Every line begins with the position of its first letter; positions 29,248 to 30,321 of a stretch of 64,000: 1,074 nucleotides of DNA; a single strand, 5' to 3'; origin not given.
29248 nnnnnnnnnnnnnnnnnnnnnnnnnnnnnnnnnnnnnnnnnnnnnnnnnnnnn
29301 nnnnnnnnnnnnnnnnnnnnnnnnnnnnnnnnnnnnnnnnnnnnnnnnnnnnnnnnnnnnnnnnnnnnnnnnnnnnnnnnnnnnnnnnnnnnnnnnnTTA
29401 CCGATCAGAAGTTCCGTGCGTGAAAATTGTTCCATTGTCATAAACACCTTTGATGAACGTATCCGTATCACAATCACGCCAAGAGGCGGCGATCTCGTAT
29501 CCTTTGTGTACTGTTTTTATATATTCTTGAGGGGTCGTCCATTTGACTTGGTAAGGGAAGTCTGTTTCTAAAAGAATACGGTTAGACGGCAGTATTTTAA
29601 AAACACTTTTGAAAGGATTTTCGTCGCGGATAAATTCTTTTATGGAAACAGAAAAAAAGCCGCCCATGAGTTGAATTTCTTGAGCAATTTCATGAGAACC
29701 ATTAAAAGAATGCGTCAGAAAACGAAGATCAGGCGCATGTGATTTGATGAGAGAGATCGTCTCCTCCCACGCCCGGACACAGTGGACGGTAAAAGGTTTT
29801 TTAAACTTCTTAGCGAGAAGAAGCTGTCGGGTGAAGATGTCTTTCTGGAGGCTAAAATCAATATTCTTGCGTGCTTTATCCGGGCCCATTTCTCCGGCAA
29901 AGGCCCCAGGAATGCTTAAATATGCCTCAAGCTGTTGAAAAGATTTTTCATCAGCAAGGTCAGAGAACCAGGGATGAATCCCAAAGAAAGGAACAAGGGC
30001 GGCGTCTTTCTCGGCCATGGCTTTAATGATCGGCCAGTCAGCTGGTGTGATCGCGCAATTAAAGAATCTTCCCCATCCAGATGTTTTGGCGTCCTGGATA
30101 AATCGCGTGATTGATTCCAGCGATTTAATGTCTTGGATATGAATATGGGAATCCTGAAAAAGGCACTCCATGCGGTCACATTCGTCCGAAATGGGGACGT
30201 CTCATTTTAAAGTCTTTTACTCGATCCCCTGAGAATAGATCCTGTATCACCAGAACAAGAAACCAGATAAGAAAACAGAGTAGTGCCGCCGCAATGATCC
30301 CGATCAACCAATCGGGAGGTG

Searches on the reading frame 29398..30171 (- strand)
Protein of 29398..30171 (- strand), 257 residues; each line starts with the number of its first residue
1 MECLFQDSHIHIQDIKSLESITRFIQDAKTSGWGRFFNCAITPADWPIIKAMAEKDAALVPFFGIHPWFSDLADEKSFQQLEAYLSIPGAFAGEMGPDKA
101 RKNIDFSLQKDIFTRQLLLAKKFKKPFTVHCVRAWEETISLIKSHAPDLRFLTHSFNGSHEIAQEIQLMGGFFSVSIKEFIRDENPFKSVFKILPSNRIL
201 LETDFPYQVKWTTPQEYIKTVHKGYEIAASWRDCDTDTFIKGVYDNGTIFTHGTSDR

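Call 39: search_protein_families(library=pfam, proteins=[window:29398-30171:-], max_evalue=0.0001)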
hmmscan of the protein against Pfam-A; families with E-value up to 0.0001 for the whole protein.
window:29398-30171:- (257 aa): 1 family
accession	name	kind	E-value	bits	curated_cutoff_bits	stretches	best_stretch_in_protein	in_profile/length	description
PF01026.27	TatD_DNase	-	2.2e-41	142.4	27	1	7-246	2-247/253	TatD related DNase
